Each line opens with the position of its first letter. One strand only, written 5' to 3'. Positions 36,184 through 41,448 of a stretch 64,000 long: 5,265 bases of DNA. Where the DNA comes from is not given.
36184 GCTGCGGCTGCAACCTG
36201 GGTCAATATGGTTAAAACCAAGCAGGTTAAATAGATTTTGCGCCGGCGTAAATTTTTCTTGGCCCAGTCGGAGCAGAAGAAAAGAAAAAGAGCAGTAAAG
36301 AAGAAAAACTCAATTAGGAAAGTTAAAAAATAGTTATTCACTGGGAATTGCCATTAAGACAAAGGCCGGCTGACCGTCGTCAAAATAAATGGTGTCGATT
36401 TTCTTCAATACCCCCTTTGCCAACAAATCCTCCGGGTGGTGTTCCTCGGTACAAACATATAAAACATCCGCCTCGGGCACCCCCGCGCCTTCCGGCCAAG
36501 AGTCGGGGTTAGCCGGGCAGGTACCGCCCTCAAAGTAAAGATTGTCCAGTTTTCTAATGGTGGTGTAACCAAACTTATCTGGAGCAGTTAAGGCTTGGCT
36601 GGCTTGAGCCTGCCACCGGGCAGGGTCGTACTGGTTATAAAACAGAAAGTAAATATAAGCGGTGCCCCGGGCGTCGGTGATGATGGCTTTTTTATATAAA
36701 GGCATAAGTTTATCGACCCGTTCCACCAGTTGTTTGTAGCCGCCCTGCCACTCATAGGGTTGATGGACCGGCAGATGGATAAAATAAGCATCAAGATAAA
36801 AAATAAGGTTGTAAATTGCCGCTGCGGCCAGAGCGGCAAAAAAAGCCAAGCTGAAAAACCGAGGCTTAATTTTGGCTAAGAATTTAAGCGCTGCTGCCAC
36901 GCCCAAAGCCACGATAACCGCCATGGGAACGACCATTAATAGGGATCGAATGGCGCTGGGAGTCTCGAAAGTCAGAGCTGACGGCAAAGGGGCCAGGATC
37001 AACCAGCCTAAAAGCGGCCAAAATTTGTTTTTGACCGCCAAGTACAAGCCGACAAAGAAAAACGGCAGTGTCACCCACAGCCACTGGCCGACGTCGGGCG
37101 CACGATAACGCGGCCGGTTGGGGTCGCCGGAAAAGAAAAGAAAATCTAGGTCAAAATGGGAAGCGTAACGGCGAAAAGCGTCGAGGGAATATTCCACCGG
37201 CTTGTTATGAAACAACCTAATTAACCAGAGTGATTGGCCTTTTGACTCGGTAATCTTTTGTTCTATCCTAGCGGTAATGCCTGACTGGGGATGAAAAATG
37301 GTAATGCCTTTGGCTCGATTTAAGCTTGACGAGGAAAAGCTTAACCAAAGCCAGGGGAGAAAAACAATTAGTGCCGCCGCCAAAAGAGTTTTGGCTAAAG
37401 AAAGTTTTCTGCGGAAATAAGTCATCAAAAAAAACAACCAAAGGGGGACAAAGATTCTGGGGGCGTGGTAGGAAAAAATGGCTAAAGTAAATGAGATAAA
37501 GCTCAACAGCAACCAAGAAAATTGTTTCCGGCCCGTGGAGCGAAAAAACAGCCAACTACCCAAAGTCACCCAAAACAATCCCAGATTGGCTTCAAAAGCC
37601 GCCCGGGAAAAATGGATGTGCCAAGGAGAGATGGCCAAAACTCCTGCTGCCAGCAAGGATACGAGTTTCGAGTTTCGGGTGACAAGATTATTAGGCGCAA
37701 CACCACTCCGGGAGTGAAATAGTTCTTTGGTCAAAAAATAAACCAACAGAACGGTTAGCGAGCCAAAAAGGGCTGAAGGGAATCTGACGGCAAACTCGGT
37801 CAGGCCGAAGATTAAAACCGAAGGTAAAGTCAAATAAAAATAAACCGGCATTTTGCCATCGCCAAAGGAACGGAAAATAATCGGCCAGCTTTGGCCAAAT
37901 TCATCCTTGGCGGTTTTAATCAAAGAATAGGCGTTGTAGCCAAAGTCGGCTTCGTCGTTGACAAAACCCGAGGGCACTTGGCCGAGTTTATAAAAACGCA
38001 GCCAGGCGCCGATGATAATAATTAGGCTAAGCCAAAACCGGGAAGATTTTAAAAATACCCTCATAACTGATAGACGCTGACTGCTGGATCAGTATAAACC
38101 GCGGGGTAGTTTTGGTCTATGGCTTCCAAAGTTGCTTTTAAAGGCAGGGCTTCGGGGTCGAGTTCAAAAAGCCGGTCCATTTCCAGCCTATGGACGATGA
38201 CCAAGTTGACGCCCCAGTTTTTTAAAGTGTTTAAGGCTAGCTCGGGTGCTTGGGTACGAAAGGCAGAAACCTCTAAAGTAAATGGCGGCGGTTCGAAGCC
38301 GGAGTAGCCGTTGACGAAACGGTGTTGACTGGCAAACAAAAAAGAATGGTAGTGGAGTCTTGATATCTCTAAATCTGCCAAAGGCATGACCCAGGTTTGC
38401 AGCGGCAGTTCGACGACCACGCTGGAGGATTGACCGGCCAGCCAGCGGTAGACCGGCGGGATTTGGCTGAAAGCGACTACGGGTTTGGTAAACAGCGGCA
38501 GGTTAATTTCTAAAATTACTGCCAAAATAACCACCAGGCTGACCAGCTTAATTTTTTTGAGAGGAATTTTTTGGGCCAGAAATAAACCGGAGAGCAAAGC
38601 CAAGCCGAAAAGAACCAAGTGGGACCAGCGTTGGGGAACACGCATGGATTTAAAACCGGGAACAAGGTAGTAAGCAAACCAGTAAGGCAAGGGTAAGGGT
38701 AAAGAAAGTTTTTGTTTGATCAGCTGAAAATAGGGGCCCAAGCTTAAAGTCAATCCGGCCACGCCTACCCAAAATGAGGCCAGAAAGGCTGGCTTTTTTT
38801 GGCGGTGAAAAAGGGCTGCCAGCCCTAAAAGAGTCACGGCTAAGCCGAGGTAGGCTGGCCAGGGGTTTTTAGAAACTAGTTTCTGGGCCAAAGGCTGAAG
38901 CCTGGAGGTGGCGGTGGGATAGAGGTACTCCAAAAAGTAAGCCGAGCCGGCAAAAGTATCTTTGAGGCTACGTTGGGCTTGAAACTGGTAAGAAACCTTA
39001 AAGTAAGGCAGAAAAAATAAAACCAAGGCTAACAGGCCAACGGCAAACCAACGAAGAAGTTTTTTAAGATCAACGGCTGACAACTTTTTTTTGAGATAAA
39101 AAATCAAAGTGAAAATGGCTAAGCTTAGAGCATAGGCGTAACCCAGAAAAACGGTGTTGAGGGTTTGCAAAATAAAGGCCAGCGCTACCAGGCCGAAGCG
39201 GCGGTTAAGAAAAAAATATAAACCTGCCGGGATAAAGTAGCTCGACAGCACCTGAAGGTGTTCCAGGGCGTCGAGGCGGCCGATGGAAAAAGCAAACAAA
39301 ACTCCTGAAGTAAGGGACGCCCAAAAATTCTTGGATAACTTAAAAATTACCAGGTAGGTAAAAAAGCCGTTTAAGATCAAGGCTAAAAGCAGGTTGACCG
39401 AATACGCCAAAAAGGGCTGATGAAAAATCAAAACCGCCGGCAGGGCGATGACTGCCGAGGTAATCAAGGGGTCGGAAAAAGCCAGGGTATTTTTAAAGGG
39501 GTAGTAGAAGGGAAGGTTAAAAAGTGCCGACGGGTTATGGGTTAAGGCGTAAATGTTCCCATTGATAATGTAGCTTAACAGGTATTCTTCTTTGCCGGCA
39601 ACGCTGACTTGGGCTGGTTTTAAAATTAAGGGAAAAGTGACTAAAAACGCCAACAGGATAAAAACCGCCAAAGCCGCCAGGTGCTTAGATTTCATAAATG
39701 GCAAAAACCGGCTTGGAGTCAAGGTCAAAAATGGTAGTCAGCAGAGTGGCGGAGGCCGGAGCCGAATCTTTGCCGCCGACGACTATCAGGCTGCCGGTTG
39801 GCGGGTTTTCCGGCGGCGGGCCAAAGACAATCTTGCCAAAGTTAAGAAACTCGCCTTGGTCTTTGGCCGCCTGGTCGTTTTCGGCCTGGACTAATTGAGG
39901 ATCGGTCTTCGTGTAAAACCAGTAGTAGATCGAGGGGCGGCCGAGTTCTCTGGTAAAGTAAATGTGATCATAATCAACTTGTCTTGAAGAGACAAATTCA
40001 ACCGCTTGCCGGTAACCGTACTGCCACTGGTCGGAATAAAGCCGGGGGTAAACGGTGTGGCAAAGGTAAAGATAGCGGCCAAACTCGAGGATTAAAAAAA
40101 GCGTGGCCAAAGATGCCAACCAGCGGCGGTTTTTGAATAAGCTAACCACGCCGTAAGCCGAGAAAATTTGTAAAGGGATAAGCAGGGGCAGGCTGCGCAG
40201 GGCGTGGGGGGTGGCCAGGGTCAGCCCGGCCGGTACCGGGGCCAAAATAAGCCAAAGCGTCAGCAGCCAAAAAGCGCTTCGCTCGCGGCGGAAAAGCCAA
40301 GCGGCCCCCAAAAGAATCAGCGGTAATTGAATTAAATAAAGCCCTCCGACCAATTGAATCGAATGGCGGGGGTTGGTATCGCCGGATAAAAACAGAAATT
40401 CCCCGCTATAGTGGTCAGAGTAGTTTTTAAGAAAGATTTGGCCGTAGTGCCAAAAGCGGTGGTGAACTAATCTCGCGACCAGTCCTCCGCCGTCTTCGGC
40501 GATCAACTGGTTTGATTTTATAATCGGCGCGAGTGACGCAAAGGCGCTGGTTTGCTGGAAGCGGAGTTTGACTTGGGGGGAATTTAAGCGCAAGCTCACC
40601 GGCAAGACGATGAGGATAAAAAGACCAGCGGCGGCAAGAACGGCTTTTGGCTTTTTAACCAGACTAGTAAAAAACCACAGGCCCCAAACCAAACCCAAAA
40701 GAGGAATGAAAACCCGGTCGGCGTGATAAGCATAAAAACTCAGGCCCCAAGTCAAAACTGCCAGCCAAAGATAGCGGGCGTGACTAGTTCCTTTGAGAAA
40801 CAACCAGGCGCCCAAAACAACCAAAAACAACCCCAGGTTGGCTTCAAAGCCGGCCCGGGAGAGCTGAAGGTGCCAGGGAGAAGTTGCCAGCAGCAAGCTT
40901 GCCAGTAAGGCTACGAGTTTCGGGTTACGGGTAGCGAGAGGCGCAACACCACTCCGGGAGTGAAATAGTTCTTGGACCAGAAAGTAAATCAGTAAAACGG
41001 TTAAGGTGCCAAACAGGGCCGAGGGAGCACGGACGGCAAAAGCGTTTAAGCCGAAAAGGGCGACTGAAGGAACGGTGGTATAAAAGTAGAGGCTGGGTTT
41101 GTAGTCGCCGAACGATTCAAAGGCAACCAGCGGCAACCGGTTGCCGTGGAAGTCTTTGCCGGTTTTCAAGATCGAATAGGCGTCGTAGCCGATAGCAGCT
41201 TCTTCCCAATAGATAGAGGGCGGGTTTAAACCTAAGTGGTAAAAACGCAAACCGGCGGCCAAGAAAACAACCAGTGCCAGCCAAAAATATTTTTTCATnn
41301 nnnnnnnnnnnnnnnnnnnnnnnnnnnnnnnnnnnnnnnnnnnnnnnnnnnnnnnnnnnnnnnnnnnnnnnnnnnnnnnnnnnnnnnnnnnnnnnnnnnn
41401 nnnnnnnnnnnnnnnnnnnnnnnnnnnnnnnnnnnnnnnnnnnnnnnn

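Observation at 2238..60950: Unusually large expansion of PMT/ArnT-type GT-C glycosyltransferases with six Dpm1-like donors, but no OST, Wzy or initiating transferase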

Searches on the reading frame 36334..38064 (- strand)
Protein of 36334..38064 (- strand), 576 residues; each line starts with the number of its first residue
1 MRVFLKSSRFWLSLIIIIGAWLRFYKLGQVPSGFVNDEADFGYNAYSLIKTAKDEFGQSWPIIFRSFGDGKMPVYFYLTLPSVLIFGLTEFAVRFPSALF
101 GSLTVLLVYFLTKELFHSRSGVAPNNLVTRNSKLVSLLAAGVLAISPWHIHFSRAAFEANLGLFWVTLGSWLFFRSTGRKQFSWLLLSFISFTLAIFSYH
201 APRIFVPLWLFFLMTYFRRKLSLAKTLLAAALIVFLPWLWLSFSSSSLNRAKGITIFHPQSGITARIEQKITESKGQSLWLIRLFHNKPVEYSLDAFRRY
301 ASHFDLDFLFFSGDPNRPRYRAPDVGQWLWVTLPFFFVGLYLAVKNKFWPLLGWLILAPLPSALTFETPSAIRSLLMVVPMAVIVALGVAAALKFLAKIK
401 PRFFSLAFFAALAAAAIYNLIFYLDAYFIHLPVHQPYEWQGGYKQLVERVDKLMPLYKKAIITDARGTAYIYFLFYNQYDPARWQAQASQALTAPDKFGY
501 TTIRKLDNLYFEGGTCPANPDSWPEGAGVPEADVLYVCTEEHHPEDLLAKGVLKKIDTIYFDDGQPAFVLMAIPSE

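Call 8: search_protein_families(library=pfam, max_evalue=0.01, proteins=[window:36334-38064:-])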
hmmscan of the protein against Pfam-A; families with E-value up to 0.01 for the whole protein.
window:36334-38064:- (576 aa): 2 families
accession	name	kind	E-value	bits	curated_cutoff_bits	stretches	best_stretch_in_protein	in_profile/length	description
PF13231.12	PMT_2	-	5.2e-10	40.2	26.1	1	73-240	4-159/160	Dolichyl-phosphate-mannose-protein mannosyltransferase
PF02366.24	PMT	-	8.6e-06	25.9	22.7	1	15-216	3-198/245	Dolichyl-phosphate-mannose-protein mannosyltransferase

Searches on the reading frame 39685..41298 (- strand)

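Call 8: search_protein_families(library=pfam, max_evalue=0.01, proteins=[window:39685-41298:-])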
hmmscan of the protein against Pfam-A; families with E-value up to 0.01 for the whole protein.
window:39685-41298:- (537 aa): 2 families
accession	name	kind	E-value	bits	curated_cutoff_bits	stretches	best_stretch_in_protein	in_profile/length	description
PF13231.12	PMT_2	-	2.9e-08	34.5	26.1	1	67-234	2-157/160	Dolichyl-phosphate-mannose-protein mannosyltransferase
PF02366.24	PMT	-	1.7e-05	24.9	22.7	1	10-239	3-235/245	Dolichyl-phosphate-mannose-protein mannosyltransferase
